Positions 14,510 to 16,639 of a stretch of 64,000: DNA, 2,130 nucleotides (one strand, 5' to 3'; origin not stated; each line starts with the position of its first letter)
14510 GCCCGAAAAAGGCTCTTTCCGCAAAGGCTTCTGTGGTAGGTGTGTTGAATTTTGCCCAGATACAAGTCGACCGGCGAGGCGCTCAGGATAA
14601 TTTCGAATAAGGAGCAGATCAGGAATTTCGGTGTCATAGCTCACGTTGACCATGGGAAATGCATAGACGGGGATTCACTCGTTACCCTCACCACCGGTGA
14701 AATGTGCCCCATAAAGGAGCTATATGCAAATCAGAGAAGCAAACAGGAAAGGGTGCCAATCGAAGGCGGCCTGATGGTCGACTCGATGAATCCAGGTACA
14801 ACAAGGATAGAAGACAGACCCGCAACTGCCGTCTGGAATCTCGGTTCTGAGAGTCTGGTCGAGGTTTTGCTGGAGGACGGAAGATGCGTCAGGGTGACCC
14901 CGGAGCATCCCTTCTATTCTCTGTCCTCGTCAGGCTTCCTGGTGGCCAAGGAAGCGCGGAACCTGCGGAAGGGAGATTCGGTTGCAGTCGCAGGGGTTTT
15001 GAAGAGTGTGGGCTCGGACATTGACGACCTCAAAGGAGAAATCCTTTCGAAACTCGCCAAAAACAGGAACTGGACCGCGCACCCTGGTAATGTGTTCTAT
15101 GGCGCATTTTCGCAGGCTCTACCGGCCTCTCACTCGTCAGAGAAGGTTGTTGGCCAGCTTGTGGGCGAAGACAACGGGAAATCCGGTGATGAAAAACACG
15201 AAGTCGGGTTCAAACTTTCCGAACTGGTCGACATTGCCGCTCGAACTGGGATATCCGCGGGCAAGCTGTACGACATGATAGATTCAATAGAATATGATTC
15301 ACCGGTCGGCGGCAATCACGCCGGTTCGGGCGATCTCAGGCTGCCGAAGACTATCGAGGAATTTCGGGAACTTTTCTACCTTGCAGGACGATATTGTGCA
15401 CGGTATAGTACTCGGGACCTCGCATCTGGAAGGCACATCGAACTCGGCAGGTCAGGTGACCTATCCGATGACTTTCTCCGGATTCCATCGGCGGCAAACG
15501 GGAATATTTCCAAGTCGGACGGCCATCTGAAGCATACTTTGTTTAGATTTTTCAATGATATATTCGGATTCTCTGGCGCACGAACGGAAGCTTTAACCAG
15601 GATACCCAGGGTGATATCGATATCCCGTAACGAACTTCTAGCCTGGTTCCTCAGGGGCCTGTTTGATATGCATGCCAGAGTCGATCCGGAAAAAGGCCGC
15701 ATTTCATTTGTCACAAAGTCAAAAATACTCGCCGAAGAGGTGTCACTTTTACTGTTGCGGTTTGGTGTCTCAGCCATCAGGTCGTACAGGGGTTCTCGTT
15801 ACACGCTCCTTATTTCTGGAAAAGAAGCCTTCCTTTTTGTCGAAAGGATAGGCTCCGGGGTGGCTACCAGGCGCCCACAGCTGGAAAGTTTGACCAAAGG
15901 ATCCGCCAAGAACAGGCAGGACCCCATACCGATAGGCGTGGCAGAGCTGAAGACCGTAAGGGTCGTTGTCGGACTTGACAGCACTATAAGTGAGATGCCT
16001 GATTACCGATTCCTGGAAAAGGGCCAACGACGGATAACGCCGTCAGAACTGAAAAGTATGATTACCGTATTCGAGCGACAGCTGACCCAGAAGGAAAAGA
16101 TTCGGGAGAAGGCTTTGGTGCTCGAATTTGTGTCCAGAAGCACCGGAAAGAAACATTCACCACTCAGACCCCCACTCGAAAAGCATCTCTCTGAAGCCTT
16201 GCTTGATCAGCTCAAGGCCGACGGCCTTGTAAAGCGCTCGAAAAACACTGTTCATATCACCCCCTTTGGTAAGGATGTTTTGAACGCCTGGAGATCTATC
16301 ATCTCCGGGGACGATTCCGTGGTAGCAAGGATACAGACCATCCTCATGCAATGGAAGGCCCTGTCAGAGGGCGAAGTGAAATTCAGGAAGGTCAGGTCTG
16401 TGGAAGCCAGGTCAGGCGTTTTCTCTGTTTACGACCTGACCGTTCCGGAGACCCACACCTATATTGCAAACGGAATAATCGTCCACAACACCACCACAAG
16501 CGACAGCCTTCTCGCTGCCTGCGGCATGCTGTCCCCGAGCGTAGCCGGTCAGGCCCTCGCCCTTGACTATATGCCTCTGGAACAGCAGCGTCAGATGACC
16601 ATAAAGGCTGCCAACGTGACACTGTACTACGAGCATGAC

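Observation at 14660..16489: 610-aa intein splitting the P-loop of elongation factor 2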

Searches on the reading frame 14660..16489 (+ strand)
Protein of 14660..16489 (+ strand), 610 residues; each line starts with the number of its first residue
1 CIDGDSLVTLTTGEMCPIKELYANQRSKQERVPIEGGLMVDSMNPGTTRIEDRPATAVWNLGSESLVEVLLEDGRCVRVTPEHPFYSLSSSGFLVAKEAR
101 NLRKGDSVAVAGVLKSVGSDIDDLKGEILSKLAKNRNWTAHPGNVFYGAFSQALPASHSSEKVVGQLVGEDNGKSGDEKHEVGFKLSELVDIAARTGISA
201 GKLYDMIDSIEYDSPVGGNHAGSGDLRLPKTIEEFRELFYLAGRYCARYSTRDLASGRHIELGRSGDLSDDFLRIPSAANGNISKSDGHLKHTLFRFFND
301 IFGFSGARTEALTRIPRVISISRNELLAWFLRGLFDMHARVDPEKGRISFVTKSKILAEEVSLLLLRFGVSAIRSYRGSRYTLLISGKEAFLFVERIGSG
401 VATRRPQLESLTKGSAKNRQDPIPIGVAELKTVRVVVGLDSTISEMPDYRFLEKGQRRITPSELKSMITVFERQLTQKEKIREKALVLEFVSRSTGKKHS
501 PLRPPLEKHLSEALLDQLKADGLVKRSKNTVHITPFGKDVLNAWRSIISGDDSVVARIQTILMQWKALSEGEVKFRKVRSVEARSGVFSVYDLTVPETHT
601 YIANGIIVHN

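Call 3: search_protein_families(library=pfam, proteins=[window:14660-16489:+], max_evalue=1)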
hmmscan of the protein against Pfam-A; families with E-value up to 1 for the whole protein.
window:14660-16489:+ (610 aa): 6 families
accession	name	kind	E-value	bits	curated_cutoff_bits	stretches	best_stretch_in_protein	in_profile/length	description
PF14890.11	Intein_splicing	-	3.4e-22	79.4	35.8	1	9-610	2-155/155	Intein splicing domain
PF14528.11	LAGLIDADG_3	-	3.8e-11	43.5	22.5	1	326-398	2-82/82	LAGLIDADG-like domain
PF07591.16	PT-HINT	-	0.0092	16.7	27.7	0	39-108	19-87/137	Pretoxin HINT domain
PF09106.17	SelB-wing_2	-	0.053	14.1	22.3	1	504-532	28-56/57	Elongation factor SelB, winged helix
PF25213.1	HVO_A0261_N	-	0.15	12.4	35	1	515-547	45-77/86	HVO_A0261 N-terminal domain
PF08218.17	Citrate_ly_lig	-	0.23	11.6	20.9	1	415-508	42-135/182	Citrate lyase ligase C-terminal domain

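Call 4: search_protein_families(library=ncbifam, proteins=[window:14660-16489:+], max_evalue=1)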
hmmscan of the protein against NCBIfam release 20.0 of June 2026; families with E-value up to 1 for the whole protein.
window:14660-16489:+ (610 aa): 17 families
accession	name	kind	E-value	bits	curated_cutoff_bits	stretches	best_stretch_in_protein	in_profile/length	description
NF011418.0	PRK14845.1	equivalog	2e-37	128.5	756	1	5-610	28-474/1049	translation initiation factor IF-2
NF005852.0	PRK07773.1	equivalog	3.1e-19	68.8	780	3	564-610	781-826/886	replicative DNA helicase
NF011491.0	PRK14898.1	equivalog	1.6e-14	52.9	783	1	313-478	323-486/860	DNA-directed RNA polymerase subunit A''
TIGR01445.1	intein_Nterm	domain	9.6e-13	48.9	24.5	1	1-86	1-82/83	intein N-terminal splicing region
NF006207.0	PRK08332.1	equivalog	8e-11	39.9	2400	3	577-610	1209-1241/1684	vitamin B12-dependent ribonucleotide reductase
NF038098.1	GyrA_w_intein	exception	1.5e-10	39.6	1850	2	310-412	319-425/1232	intein-containing DNA gyrase subunit A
TIGR01443.1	intein_Cterm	domain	1.1e-09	38.2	15.6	1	590-610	2-23/24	intein C-terminal splicing region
NF003159.0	PRK04132.1-4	equivalog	2.3e-08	32.5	999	3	1-118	60-175/852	replication factor C small subunit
NF003158.0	PRK04132.1-3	equivalog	4.8e-07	27.3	1750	1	1-119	62-178/1437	replication factor C small subunit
NF011287.0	PRK14698.1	equivalog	8.2e-06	24.1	1238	2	294-399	454-564/1017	V-type ATP synthase subunit A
NF003157.0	PRK04132.1-2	equivalog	1.1e-05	23.6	1103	1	298-372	240-309/864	replication factor C small subunit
NF007072.0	PRK09519.1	equivalog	5.1e-05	21.8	1024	1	329-377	464-516/790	intein-containing recombinase RecA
NF011302.0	PRK14714.1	equivalog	0.00033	18.3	1791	1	39-112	982-1054/1350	DNA-directed DNA polymerase II large subunit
NF052663.1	RtcB_rel_intein2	exception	0.00092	18.1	1050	1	1-108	78-170/626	intein-containing RctB family protein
NF045703.1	rSAM_Tes_intein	exception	0.009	13.8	1700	1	68-116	233-280/1040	tetraether lipid synthase Tes, intein-containing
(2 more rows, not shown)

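Call 8: find_homologous_proteins(query=window:14660-16489:+, max_evalue=0.00001)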
Query window:14660-16489:+ (610 aa): 5 proteins with E <= 0.00001 among 8000 candidates.
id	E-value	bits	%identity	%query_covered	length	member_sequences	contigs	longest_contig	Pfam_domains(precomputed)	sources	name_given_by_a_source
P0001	2.0e-15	75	29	37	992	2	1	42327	PF00679.31,PF14492.13,PF00009.34,PF14528.12,PF03764.25,PF03144.32,PF14890.12,PF22042.3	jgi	-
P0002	2.2e-9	55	30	20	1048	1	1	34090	PF06480.21,PF14528.12,PF00004.36,PF17862.8,PF01434.25,PF14890.12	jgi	-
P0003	3.9e-9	54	31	27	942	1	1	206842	PF03465.21,PF03464.21,PF12844.14,PF01381.29,PF14528.12,PF13560.13,PF14890.12,PF03463.21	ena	-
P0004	3.7e-7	47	56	4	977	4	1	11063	PF03796.22,PF14528.12,PF00772.27,PF13481.13,PF14890.12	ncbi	ncbi:MAG: replicative DNA helicase [Halorhodospira sp.]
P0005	2.7e-6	44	28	18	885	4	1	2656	PF08423.18,PF14528.12,PF14890.12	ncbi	ncbi:MAG: LAGLIDADG family homing endonuclease, partial [Conexivisphaerales archaeon]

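Call 13: search_solved_structures(query=window:14660-16489:+, max_evalue=0.01, show_alignments=2)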
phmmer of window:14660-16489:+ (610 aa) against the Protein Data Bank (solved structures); distinct sequences matched with E-value up to 0.01: 21.
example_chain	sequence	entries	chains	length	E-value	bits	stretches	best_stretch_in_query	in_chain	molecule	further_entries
2lqm_A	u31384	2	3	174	9.5e-10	40.9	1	553-610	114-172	Pho radA intein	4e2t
6rpq_A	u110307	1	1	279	1.8e-08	36.7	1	44-110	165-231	Ubiquitin-like protein SMT3,1108aa long hypothetical cell division control protein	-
4e2u_A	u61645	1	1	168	9e-08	34.4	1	569-610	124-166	Pho radA intein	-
4o1s_A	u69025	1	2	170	1.7e-07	33.5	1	2-111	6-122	V-type ATP synthase alpha chain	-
2cw7_A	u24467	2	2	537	2.1e-07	33.1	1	264-388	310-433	Endonuclease PI-PkoII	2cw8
6rpp_A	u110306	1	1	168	3.4e-07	32.5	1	40-113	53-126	Cell division control protein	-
4o1r_A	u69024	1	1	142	1e-05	27.6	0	580-610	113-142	Replicative DNA helicase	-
1mi8_A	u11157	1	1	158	7.1e-05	24.8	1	566-609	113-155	DnaB intein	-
3ifj_A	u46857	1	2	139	0.00015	23.8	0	569-610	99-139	Endonuclease PI-MtuI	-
1dq3_A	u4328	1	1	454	0.00029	22.8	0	38-110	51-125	ENDONUCLEASE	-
2in9_A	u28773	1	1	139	0.00048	22.1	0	569-610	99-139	Endonuclease PI-MtuI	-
3igd_A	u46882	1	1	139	0.00052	22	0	569-610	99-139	Endonuclease PI-MtuI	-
7qsu_A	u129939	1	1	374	0.00063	21.7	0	2-111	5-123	V-ATPase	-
6frg_A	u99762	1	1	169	0.00084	21.3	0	569-609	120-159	Replicative DNA helicase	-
6frh_A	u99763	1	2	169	0.00084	21.3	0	569-609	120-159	Replicative DNA helicase,Replicative DNA helicase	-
7qss_A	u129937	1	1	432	0.00095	21.1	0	2-111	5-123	V-type ATP synthase alpha chain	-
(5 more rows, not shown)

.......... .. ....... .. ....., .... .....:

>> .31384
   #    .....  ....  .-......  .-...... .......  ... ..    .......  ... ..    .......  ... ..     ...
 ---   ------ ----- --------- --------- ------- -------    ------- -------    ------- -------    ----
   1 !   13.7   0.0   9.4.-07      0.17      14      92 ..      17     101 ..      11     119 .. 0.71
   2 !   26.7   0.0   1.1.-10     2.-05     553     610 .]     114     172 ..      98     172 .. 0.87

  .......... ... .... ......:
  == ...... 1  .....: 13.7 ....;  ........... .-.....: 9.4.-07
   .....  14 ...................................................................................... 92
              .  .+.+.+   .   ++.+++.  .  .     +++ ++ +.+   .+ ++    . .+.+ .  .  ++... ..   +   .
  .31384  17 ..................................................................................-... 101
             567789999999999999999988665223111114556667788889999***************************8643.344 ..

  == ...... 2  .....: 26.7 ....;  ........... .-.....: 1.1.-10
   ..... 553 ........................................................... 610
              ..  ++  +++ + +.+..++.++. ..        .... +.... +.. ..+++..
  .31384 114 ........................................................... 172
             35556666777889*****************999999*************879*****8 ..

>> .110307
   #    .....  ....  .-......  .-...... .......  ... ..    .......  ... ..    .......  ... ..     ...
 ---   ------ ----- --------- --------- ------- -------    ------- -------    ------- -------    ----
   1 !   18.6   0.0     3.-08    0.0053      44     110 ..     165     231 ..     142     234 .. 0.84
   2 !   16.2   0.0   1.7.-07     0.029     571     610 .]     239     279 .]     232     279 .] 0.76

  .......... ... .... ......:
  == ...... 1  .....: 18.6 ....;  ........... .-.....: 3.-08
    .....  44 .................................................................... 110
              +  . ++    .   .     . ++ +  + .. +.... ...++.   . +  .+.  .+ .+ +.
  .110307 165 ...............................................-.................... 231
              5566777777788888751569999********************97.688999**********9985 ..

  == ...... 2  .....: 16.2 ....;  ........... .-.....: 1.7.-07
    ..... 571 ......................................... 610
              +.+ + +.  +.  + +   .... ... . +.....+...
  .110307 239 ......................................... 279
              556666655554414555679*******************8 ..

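Call 26: search_protein_representatives(protein=window:14660-16489:+)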
Query: 610 residues. Proteins with E-value up to 0.001 (for the whole library): 1450; up to 1e-10: 221; up to 1e-30: 1. The best 150 are listed.
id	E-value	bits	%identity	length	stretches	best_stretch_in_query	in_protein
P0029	1.7e-34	135.9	28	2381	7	282-610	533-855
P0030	3.4e-30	121.7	35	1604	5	312-476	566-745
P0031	6.0e-30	120.9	31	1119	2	1-410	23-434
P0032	7.3e-30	120.6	29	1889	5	311-610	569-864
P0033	4.6e-27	111.3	30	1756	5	313-610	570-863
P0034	1.0e-26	110.2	32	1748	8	575-610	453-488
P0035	5.1e-26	107.9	28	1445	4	225-610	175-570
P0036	7.5e-26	107.3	31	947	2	292-610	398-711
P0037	1.7e-25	106.1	32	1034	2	293-610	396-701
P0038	6.5e-25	104.2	32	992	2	292-610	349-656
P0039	7.6e-25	104.0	32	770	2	1-434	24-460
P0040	9.5e-25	103.7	64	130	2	65-116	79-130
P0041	2.7e-24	102.2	28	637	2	36-414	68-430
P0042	9.3e-24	100.4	30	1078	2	1-426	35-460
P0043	1.7e-23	99.5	31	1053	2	293-610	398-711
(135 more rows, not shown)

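Call 42: predict_structure(alignment_id=A2)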
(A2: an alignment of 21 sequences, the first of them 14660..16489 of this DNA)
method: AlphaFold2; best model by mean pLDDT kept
length: 610 residues; sequences in the alignment: 21
mean_pLDDT: 81.8   pTM: 0.82
mean pLDDT of the five models: 81.8, 81.2, 79.7, 79.0, 78.6
residues with pLDDT >= 90: 300; 70-90: 191; 50-70: 44; < 50: 75
segments of 3 or more residues with pLDDT < 50: 157-163, 168-180, 217-222, 252-286, 498-508
pLDDT, mean of each block of 10 residues (from residue 1): 93 92 91 89 90 95 96 96 91 89 94 90 93 90 72 53 48 36 81 86 89 61 73 92 82 34 32 38 48 83 63 85 95 92 90 91 96 91 92 92 87 66 86 92 89 90 91 90 92 63 46 88 88 93 93 87 88 93 96 94 93
secondary structure, 60 per line:
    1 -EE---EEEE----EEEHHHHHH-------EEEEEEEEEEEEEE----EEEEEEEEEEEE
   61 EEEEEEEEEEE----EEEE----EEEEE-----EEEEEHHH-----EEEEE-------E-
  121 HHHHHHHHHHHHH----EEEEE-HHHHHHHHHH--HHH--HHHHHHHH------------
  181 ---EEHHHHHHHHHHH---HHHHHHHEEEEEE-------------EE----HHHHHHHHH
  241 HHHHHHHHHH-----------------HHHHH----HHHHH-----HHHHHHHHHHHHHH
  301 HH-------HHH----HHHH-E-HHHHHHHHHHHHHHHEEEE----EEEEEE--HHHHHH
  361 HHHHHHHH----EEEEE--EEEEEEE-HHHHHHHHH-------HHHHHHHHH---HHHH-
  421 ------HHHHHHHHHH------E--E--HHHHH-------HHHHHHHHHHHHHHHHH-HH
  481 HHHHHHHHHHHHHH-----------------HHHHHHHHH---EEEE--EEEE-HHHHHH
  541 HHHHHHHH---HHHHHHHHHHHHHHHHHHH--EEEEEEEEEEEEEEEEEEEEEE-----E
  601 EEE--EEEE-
elements in order: E7-10 E15-17 H18-23 E31-44 E49-71 E76-79 E84-88 E94-98 E107-111 H121-133 E138-142 H144-153 H161-168 H186-196 H200-206 E207-212 H232-250 H268-272 H277-281 H287-302 H317-320 H324-338 E339-342 E347-352 H355-368 E373-377 E380-386 H388-396 H404-412 H416-419 H427-436 H449-453 H461-477 H479-494 H512-520 E524-527 E530-533 H535-548 H552-570 E573-594 E600-603 E606-609

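Call 44: fold_search(model_id=the predicted structure, library=pdb)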
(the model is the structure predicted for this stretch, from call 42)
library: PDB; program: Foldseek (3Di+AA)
matches with E <= 10: 271; with E <= 0.001: 45
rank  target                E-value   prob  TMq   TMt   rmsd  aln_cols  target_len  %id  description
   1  2cw7                  2.4e-16  1.00  0.51  0.57  10.6       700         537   15  Crystal structure of intein homing endonuclease II (released 2006-04-18)
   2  1dq3                  2.2e-15  1.00  0.44  0.57  10.9       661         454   15  CRYSTAL STRUCTURE OF AN ARCHAEAL INTEIN-ENCODED HOMING ENDONUCLEASE PI-PFUI (released 2000-07-05)
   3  7qss                  3.5e-15  1.00  0.41  0.56  13.1       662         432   14  Crystal structure of homing endonuclease-associated TliVMA intein (C1A) (released 2022-03-30)
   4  7qsu                  6.2e-13  1.00  0.38  0.61  13.7       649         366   13  Crystal structure of homing endonuclease-associated TliVMA intein (C1A, d333-339) (released 2022-03-30)
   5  7qst                  1.9e-11  1.00  0.36  0.59  13.8       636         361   13  Crystal structure of homing endonuclease-associated PhoVMA intein (C1A) (released 2022-03-30)
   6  1vde_B                5.3e-07  1.00  0.26  0.35  24.9       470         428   12  PI-SCEI, A HOMING ENDONUCLEASE WITH PROTEIN SPLICING ACTIVITY (released 1998-04-08)
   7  4o1s_A                8.3e-07  1.00  0.16  0.56   4.4       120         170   28  Crystal structure of TvoVMA intein (released 2014-03-19)
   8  1um2_A                1.1e-06  1.00  0.28  0.39  25.0       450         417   12  Crystal Structure of the Vma1-Derived Endonuclease with the Ligated Extein Segment (released 2004-09-22)
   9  1jva_B                1.7e-06  1.00  0.25  0.34  26.3       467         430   12  CRYSTAL STRUCTURE OF THE VMA1-DERIVED ENDONUCLEASE BEARING THE N AND C EXTEIN PROPEPTIDES (released 2002-08-29)
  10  1lws_A                2.8e-06  1.00  0.25  0.34  25.5       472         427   13  Crystal structure of the intein homing endonuclease PI-SceI bound to its recognition sequence (released 2002-09-27)
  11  6rpq                  3.1e-06  1.00  0.17  0.40   2.5       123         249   24  Crystal structure of PhoCDC21-1 intein (released 2019-08-14)
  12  1um2_B                3.5e-06  1.00  0.26  0.36  25.7       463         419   12  Crystal Structure of the Vma1-Derived Endonuclease with the Ligated Extein Segment (released 2004-09-22)
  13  6rpp                  3.6e-06  1.00  0.17  0.59   2.2       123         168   24  Crystal structure of PabCDC21-1 intein (released 2019-08-14)
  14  2lqm_MODEL_1_A        3.6e-06  1.00  0.16  0.52   6.9       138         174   20  Solution Structures of RadA intein from Pyrococcus horikoshii (released 2012-05-16)
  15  1dfa                  4.2e-06  1.00  0.27  0.39  23.6       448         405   13  CRYSTAL STRUCTURE OF PI-SCEI IN C2 SPACE GROUP (released 1999-12-08)
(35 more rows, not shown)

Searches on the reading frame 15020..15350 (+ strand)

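Call 48: search_protein_families(library=pfam, proteins=[window:15020-15350:+], max_evalue=10)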
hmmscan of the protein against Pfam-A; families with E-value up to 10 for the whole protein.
window:15020-15350:+ (110 aa): 1 family
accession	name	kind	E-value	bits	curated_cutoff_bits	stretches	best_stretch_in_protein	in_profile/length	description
PF25051.1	WHD_MCM8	-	0.18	12.3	26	1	57-90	29-62/80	MCM8 winged helix domain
